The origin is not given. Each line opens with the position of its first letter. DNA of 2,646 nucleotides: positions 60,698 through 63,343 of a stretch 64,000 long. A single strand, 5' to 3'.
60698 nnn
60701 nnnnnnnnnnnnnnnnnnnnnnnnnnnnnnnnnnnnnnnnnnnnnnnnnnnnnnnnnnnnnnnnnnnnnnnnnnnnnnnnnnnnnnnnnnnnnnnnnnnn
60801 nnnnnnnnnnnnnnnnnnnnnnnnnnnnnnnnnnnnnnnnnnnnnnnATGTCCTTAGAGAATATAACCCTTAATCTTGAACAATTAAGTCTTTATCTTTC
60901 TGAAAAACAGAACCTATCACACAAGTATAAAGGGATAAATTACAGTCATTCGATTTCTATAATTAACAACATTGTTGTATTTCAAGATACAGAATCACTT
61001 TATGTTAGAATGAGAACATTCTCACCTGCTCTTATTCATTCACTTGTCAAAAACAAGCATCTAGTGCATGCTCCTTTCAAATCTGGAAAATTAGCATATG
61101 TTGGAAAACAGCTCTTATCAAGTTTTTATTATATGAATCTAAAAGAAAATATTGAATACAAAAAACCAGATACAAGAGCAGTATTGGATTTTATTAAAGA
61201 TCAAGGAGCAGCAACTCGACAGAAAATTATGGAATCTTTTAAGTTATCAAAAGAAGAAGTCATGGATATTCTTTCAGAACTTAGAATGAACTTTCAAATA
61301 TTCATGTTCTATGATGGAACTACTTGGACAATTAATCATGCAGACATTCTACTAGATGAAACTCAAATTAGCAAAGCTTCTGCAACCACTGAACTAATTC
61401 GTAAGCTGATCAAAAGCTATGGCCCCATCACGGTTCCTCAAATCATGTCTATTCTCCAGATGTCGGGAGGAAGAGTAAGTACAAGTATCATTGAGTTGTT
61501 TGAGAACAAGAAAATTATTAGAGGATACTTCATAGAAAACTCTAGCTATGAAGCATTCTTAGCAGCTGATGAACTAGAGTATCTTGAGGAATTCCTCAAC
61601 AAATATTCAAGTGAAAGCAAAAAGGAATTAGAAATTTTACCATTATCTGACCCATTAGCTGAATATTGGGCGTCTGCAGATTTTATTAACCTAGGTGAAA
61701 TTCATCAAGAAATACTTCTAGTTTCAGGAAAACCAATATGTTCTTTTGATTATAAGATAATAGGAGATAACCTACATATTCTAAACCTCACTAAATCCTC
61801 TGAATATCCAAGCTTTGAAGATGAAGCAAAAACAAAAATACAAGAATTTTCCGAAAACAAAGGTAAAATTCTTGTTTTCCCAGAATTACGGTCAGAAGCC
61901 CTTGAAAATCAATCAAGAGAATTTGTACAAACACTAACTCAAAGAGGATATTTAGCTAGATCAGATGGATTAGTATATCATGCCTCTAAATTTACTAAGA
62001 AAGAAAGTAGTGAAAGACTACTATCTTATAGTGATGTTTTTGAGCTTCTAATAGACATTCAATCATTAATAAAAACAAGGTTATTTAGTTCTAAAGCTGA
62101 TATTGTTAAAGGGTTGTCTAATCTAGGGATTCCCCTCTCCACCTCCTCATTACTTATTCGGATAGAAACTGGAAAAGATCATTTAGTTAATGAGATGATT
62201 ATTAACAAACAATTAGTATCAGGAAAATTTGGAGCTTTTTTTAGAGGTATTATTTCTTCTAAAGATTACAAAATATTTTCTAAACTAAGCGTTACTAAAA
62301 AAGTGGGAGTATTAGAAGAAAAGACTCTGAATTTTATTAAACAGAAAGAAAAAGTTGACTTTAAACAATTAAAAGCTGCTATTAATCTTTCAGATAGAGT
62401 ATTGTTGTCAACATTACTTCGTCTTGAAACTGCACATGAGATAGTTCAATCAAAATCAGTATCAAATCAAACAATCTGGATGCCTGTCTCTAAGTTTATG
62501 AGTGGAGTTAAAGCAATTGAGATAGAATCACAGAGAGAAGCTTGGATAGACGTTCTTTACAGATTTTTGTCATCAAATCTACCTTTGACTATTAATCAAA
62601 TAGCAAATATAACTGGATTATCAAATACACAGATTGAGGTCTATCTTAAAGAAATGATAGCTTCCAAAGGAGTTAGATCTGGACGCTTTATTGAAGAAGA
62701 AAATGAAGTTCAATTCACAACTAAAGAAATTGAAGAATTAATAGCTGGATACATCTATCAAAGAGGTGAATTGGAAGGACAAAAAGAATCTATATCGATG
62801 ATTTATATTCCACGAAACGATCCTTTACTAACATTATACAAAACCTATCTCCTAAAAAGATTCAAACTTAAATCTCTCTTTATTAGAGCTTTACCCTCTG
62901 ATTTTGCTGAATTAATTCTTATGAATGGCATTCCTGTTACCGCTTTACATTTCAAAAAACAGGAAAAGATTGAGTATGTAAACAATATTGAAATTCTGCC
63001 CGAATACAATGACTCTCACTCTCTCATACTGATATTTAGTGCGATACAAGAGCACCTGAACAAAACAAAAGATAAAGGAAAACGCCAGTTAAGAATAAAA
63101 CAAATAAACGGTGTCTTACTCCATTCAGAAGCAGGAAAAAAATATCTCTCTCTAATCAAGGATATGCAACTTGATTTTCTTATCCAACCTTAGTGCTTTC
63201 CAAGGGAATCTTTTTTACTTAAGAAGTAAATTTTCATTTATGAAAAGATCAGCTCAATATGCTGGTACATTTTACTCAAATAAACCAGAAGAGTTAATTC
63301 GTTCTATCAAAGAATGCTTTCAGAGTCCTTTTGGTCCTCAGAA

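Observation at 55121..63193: Giant Lhr helicase with duplicated AlkZ/YcaQ-like winged-helix modules, plus an abutting 781-aa paralog built only of those modules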

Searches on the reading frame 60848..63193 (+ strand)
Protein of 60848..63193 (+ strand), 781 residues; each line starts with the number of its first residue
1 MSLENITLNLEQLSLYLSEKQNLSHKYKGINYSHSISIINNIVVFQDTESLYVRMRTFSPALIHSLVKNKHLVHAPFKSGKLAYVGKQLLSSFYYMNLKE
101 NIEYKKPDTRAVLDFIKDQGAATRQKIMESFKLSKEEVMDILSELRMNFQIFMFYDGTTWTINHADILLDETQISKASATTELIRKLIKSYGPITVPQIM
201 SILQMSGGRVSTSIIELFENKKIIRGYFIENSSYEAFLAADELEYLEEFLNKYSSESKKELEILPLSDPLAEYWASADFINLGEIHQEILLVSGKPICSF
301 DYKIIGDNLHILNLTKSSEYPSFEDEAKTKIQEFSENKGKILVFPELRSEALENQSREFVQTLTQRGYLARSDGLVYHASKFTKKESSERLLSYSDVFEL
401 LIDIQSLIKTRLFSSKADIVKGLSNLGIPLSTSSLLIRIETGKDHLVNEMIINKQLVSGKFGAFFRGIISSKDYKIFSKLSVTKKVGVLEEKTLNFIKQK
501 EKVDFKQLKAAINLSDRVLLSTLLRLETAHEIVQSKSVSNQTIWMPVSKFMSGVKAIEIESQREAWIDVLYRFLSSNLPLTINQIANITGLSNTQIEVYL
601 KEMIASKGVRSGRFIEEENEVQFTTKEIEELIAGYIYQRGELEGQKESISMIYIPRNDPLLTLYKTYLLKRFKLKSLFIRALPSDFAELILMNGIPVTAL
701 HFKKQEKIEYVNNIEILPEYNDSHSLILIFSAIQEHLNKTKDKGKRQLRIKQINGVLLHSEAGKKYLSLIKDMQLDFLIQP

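Call 3: search_protein_families(library=pfam, proteins=[window:60848-63193:+], max_evalue=1)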
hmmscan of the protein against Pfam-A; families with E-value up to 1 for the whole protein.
window:60848-63193:+ (781 aa): 11 families
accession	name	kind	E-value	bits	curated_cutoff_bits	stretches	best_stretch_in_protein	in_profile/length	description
PF23234.1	WH4_Lhr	-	7.6e-05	22.7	27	1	177-252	5-81/87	Large helicase-related protein, winged-helix domain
PF01399.33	PCI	-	0.00063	20.3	22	0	179-223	25-69/84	PCI domain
PF12802.13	MarR_2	-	0.00089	19.8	27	0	573-606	13-47/61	MarR family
PF06224.18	AlkZ-like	-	0.0012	19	25.9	1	108-220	88-211/329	DNA glycosylase AlkZ-like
PF13601.12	HTH_34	-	0.002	18.7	27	1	496-541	8-53/80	Winged helix DNA-binding domain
PF01022.26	HTH_5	-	0.0021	18.3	22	0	578-602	14-38/47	Bacterial regulatory protein, arsR family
PF08221.17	HTH_9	-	0.003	18.1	23.4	0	111-145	17-51/62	RNA polymerase III subunit RPC82 helix-turn-helix domain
PF14493.12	HTH_40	-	0.016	15.9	27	1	580-623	13-57/89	Helix-turn-helix domain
PF13412.12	HTH_24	-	0.022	14.8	21.9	1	574-605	12-43/48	Winged helix-turn-helix DNA-binding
PF24034.1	DUF7343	-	0.036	14.3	27.6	0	108-154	4-51/62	Domain of unknown function (DUF7343)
PF09339.16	HTH_IclR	-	0.061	13.6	22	0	568-602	7-41/52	IclR helix-turn-helix domain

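Call 4: search_protein_families(library=ncbifam, proteins=[window:60848-63193:+], max_evalue=1)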
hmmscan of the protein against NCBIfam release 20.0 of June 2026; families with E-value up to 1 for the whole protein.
window:60848-63193:+ (781 aa): 3 families
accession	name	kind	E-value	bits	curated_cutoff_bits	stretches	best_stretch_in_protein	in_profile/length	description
NF040939.2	trans_reg_lrs14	equivalog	0.0014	18.6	90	0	567-605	24-62/103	Lrs14 family HTH-type transcriptional regulator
TIGR04202.1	capSnatchArena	signature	0.035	14.4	40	1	302-342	6-46/61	RNA endonuclease, cap-snatching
TIGR03826.1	YvyF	hypoth_equivalog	0.092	12.7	124.15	0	110-150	33-75/137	TIGR03826 family flagellar region protein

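Call 8: find_homologous_proteins(query=window:60848-63193:+)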
Query window:60848-63193:+ (781 aa): 33 proteins with E <= 0.001 among 8000 candidates.
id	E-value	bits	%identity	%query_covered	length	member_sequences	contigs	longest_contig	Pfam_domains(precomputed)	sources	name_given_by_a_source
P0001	0.0e+0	1548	91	100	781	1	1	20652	-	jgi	jgi:DNA-binding transcriptional regulator GbsR (MarR family)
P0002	0.0e+0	1530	90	100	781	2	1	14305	-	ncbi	ncbi:MAG: hypothetical protein ACFFDS_02550 [Candidatus Thorarchaeota archaeon]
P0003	0.0e+0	1490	87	100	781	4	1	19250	-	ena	-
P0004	0.0e+0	1462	85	100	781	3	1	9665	-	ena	-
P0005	0.0e+0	1161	66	99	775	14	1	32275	PF08221.18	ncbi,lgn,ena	-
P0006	0.0e+0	1151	67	99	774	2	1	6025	-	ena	-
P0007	0.0e+0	1126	65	100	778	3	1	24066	PF13412.13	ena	-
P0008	0.0e+0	1121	65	98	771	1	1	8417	PF08221.18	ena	-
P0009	0.0e+0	1113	64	100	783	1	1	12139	-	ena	-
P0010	0.0e+0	1078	63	100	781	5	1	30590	-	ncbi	-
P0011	0.0e+0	1077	61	100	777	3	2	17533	PF13412.13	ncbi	ncbi:MAG: hypothetical protein V3V41_05940 [Candidatus Heimdallarchaeota archaeon]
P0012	0.0e+0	1072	62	100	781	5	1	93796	-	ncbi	ncbi:MAG: hypothetical protein ACTSU7_14275 [Candidatus Heimdallarchaeaceae archaeon]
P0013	0.0e+0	1071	62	100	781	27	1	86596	-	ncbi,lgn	-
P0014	0.0e+0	1065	61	100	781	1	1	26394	-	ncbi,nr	ncbi:MAG: hypothetical protein KGD64_02435 [Candidatus Heimdallarchaeota archaeon]|nr:hypothetical p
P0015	0.0e+0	1059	62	100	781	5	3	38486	PF13412.13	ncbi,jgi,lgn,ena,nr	ncbi:MAG: hypothetical protein HeimAB125_07400 [Candidatus Heimdallarchaeota archaeon AB_125]|nr:MAG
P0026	1.1e-270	918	52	100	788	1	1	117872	PF13412.13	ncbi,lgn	-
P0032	7.8e-211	720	45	99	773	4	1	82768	PF24741.2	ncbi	ncbi:MAG: hypothetical protein ACTSUF_12200 [Candidatus Heimdallarchaeaceae archaeon]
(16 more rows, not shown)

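Call 9: find_encoding_contigs(protein=P0032, flank=10000, max_places=2)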
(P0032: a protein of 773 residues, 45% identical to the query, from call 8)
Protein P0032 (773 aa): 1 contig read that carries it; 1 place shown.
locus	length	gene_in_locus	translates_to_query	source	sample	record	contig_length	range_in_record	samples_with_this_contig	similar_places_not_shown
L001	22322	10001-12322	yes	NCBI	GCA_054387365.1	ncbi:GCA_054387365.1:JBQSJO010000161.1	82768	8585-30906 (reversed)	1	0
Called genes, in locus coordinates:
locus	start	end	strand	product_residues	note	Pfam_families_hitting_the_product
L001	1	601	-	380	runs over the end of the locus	PF01071:GARS_A (weak), PF08442:ATP-grasp_2, PF24948:Citrate_synth_N, PF00549:Ligase_CoA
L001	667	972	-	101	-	PF07754:Ribosomal_aS21 (faint), PF14803:Zn_ribbon_Nudix (faint), PF23454:Zn_ribbon_Brz (faint), PF00935:Ribosomal_L44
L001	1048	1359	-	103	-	PF01192:RNA_pol_Rpb6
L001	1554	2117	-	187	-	PF00025:Arf, PF00009:GTP_EFTU (faint), PF09439:SRPRB (weak), PF00071:Ras, PF08477:Roc, PF00503:G-alpha (weak)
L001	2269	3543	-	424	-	PF01472:PUA, PF01189:Methyltr_RsmB-F (weak)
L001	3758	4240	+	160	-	PF12746:GNAT_acetyltran (weak), PF13420:Acetyltransf_4 (faint), PF13527:Acetyltransf_9, PF00583:Acetyltransf_1, PF13673:Acetyltransf_10, PF13508:Acetyltransf_7, PF08445:FR47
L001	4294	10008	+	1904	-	PF00270:DEAD, PF04851:ResIII (weak), PF00271:Helicase_C, PF19306:WHD_Lhr, PF08494:DEAD_assoc, PF06224:AlkZ-like (faint), PF01978:TrmB (faint), PF08221:HTH_9 (faint), +2 more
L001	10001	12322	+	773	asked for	PF24741:AlkZ-rel (faint)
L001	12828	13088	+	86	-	-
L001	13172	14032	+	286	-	PF01875:Memo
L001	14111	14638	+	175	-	PF00009:GTP_EFTU (weak), PF00025:Arf, PF00071:Ras, PF04670:Gtr1_RagA (weak), PF08477:Roc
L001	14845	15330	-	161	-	PF09895:DUF2122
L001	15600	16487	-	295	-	PF04055:Radical_SAM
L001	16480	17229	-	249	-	PF08713:DNA_alkylation, PF13646:HEAT_2 (faint)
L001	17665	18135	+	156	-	PF01467:CTP_transf_like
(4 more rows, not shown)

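Call 10: find_encoding_contigs(protein=P0026, flank=10000, max_places=2)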
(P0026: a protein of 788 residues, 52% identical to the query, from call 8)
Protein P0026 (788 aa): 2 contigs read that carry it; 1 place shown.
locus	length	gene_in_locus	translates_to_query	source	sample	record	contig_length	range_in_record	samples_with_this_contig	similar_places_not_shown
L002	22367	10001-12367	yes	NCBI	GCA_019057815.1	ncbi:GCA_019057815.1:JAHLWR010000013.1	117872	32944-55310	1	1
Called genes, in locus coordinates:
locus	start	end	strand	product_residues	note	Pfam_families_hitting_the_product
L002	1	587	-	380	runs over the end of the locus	PF01071:GARS_A, PF08442:ATP-grasp_2, PF13549:ATP-grasp_5 (faint), PF24948:Citrate_synth_N, PF00549:Ligase_CoA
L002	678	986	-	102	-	PF00935:Ribosomal_L44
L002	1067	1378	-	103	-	PF01192:RNA_pol_Rpb6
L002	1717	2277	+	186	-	PF00025:Arf, PF09439:SRPRB (weak), PF00071:Ras, PF08477:Roc, PF00503:G-alpha (weak)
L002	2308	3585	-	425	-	PF22458:RsmF-B_ferredox (faint), PF01472:PUA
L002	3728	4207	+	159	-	PF13420:Acetyltransf_4 (weak), PF13527:Acetyltransf_9, PF00583:Acetyltransf_1, PF13673:Acetyltransf_10, PF13508:Acetyltransf_7, PF08445:FR47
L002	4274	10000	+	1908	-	PF00270:DEAD, PF04851:ResIII, PF00271:Helicase_C, PF19306:WHD_Lhr, PF08221:HTH_9 (faint), PF08494:DEAD_assoc, PF06224:AlkZ-like (faint)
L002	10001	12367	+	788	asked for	PF13412:HTH_24 (faint)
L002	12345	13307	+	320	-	PF01875:Memo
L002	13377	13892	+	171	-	PF00025:Arf, PF00071:Ras, PF01926:MMR_HSR1 (weak), PF04670:Gtr1_RagA (weak), PF08477:Roc, PF00009:GTP_EFTU (weak)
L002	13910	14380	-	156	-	PF09895:DUF2122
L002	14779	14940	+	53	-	-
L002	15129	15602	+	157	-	PF01467:CTP_transf_like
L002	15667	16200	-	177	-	PF00025:Arf, PF00071:Ras, PF08477:Roc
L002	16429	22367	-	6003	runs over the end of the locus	-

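Call 17: search_solved_structures(query=A1, max_evalue=1)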
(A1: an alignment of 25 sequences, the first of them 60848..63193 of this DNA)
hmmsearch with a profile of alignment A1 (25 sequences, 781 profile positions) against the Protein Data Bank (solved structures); distinct sequences matched with E-value up to 1: 4.
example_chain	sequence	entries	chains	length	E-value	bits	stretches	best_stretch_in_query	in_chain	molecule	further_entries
5j6x_A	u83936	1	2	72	0.2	12.9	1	110-158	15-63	Z-DNA binding protein kinase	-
4lb5_A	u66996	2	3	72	0.21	12.8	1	111-158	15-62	Protein kinase containing Z-DNA binding domains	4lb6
2rvc_A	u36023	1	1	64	0.43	11.8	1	107-152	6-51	Interferon-inducible and double-stranded-dependent eIF-2kinase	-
4kmf_A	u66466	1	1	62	0.45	11.7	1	107-152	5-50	Interferon-inducible and double-stranded-dependent eIF-2kinase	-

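Call 22: search_protein_representatives(alignment_id=A1)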
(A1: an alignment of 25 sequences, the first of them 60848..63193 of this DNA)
Query: 25 sequences, 781 profile positions. Proteins with E-value up to 0.001 (for the whole library): 50; up to 1e-10: 26; up to 1e-30: 10. The best 50 are listed.
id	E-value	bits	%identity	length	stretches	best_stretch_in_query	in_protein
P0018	0.0e+00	1318.8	-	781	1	1-780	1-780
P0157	3.0e-293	991.3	-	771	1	6-773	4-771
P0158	1.2e-253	860.3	-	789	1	1-776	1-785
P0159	1.0e-163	562.9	-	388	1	139-537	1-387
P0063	2.6e-64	234.2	-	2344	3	15-771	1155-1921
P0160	3.1e-53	197.5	-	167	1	273-404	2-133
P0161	3.3e-53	197.4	-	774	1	23-775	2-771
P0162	1.5e-48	182.1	-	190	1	646-777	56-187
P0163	6.6e-47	176.6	-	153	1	7-144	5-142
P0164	2.6e-38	148.2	-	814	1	37-774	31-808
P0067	1.1e-28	116.4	-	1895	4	15-333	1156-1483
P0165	1.4e-28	116.0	-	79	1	4-79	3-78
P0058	4.3e-25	104.5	-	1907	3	34-759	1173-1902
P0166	8.2e-25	103.5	-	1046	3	383-631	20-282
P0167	1.4e-24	102.7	-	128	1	704-781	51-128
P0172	1.4e-14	69.7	-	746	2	263-770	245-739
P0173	7.8e-13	63.9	-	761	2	148-629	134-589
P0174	1.1e-11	60.1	-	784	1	111-629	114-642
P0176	5.3e-11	57.9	-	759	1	111-775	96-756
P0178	2.9e-10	55.4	-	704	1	166-758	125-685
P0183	1.4e-07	46.5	-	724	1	179-776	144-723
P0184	1.5e-07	46.5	-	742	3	568-776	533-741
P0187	2.3e-07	45.8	-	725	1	112-737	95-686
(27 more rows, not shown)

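Call 35: predict_structure(alignment_id=A1)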
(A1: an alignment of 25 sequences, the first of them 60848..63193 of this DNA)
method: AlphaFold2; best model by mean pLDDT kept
length: 781 residues; sequences in the alignment: 25
mean_pLDDT: 84.5   pTM: 0.51
mean pLDDT of the five models: 84.5, 82.6, 71.6, 71.1, 70.4
residues with pLDDT >= 90: 321; 70-90: 378; 50-70: 53; < 50: 29
segments of 3 or more residues with pLDDT < 50: 379-389, 644-646, 674-685
pLDDT, mean of each block of 10 residues (from residue 1): 69 90 69 80 81 77 84 74 84 85 87 91 91 91 88 83 85 83 92 92 85 93 91 91 89 74 90 90 87 92 92 90 90 89 81 75 65 54 39 81 89 94 92 93 92 93 90 94 83 94 92 90 92 91 94 92 93 89 91 94 90 83 90 78 59 88 81 44 61 87 82 86 88 91 81 88 87 84 69
secondary structure, 60 per line:
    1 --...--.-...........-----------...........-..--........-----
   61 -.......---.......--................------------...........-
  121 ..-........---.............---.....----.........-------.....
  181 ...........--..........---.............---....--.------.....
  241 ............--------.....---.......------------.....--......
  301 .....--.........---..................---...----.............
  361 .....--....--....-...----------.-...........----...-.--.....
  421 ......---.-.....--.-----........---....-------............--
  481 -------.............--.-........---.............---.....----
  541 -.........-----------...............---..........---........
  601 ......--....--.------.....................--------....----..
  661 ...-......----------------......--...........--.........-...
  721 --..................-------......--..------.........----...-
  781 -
elements in order (helices of 4 or more, strands of 3 or more residues): H10-20 H32-42 H48-55 H62-68 E72-78 E81-86 H87-96 H109-119 H124-131 H135-147 E151-155 E160-164 H165-168 H176-191 H196-203 H207-219 E223-226 E236-239 H240-252 E261-265 H269-275 E288-292 E295-305 E308-316 H320-337 E341-343 H348-365 E368-371 E374-377 H394-404 H416-426 H432-436 H445-452 E456-459 E467-470 H471-478 H488-500 H505-512 H516-528 E532-536 E542-546 H547-550 H562-576 H582-589 H593-606 E609-612 E622-625 H626-642 E651-654 H659-663 H665-670 E687-692 E695-705 E708-716 H723-740 E748-753 H764-772 E777-779

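Call 37: fold_search(model_id=the predicted structure, library=pdb)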
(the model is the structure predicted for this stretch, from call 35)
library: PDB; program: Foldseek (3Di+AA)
matches with E <= 10: 1523; with E <= 0.001: 17
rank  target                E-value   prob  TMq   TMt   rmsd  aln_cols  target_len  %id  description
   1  9zd6_A                2.0e-11  1.00  0.36  0.67   5.2       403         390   13  Bacterial interstrand DNA crosslink glycosylase AlkX/YcaQ bound to DNA (released 2026-01-14)
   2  9zd6_B                4.2e-11  1.00  0.36  0.70   4.6       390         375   14  Bacterial interstrand DNA crosslink glycosylase AlkX/YcaQ bound to DNA (released 2026-01-14)
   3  7lhl_C                4.8e-11  1.00  0.34  0.45  24.8       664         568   11  cryo-EM structure of Mycobacterium smegmatis Lhr helicase C-terminal domain (released 2021-04-07)
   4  5uuj                  6.6e-11  1.00  0.34  0.65   6.0       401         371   12  Streptomyces sahachiroi DNA glycosylase AlkZ (released 2017-04-12)
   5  7lhl_D                1.8e-10  1.00  0.35  0.46  25.9       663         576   11  cryo-EM structure of Mycobacterium smegmatis Lhr helicase C-terminal domain (released 2021-04-07)
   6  7lhl_B                3.7e-10  1.00  0.36  0.47  24.6       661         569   11  cryo-EM structure of Mycobacterium smegmatis Lhr helicase C-terminal domain (released 2021-04-07)
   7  7lhl_A                5.0e-09  1.00  0.35  0.45  24.5       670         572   11  cryo-EM structure of Mycobacterium smegmatis Lhr helicase C-terminal domain (released 2021-04-07)
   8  9gc3_A                8.1e-05  0.82  0.08  0.11  34.7       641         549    9  yeast TFIIIC TauB subcomplex bound to a tRNA gene (released 2024-11-27)
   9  7d58_O                1.3e-04  0.89  0.09  0.13  30.8       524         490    9  cryo-EM structure of human RNA polymerase III in elongating state (released 2021-02-17)
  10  7a6h_O                2.0e-04  0.92  0.11  0.15  31.7       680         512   10  Cryo-EM structure of human apo RNA Polymerase III (released 2021-02-03)
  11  8ffz_B                2.6e-04  0.51  0.09  0.08  38.2       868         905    9  TFIIIA-TFIIIC-Brf1-TBP complex bound to 5S rRNA gene (released 2023-06-21)
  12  9gy4_E                3.5e-04  0.38  0.08  0.09  33.2       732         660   10  60S ribosomal subunit in complex with E3-UFM1 ligase and RQC machinery components NEMF and LTN1 (Composite map) (released 2025-05-14)
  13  8iue_P                5.3e-04  1.00  0.08  0.21  18.8       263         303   12  RNA polymerase III pre-initiation complex melting complex 1 (released 2023-05-24)
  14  7z0h_O                6.5e-04  0.47  0.09  0.12  33.7       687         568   10  Structure of yeast RNA Polymerase III-Ty1 integrase complex at 2.6 A (focus subunit AC40). (released 2023-04-05)
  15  8b9x_B                8.0e-04  0.99  0.09  0.24  23.8       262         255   14  Chimeric protein of human UFM1 E3 ligase, UFL1, and DDRGK1 (released 2023-10-25)
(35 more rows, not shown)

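Call 45: find_encoding_contigs(protein=P0161, flank=8000, max_places=1)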
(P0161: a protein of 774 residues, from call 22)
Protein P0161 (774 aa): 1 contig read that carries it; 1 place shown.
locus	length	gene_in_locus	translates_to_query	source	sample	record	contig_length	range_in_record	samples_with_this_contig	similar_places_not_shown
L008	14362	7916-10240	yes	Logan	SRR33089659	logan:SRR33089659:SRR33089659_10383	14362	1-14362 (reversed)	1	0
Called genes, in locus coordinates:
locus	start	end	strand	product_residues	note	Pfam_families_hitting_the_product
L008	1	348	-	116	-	?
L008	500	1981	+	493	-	PF00633:HHH (faint), PF02961:SAM_BAF (faint), PF11731:Cdd1 (faint), PF11798:IMS_HHH (faint), PF14716:HHH_8 (faint), PF14520:HHH_5, PF10391:DNA_pol_lambd_f (weak), PF14520:HHH_5, +4 more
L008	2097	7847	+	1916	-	PF00270:DEAD, PF04851:ResIII (weak), PF00271:Helicase_C, PF19306:WHD_Lhr, PF08494:DEAD_assoc, PF01047:MarR (faint), PF06224:AlkZ-like (weak)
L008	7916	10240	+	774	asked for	PF06224:AlkZ-like (faint)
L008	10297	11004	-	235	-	-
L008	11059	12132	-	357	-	PF00005:ABC_tran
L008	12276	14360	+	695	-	?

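Call 47: find_encoding_contigs(protein=P0164, flank=8000, max_places=1)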
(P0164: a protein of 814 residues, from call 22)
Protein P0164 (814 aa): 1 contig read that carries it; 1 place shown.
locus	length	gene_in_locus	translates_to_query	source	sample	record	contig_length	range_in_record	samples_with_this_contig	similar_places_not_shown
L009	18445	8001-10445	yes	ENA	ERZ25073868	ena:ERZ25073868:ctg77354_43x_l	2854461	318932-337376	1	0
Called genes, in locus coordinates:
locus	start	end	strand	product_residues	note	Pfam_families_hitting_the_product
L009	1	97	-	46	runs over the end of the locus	-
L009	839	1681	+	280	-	-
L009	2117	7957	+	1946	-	PF00270:DEAD, PF04851:ResIII (weak), PF00271:Helicase_C, PF19306:WHD_Lhr, PF08494:DEAD_assoc, PF13601:HTH_34 (faint)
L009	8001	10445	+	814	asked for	-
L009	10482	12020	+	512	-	-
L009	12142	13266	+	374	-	-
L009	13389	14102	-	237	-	-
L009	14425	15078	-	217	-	-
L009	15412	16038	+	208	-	-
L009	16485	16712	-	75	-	-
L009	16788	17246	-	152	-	-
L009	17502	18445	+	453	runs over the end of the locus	PF01979:Amidohydro_1, PF07969:Amidohydro_3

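Call 48: find_encoding_contigs(protein=P0172, flank=8000, max_places=1)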
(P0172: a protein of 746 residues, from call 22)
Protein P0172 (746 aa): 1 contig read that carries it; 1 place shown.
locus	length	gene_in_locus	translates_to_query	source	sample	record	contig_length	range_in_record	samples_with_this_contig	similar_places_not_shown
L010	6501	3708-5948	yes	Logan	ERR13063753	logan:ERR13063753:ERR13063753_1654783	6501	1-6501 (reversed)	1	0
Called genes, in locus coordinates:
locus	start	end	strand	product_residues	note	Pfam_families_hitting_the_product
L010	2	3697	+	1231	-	?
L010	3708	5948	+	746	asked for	-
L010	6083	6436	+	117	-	PF02319:WHD_E2F_TDP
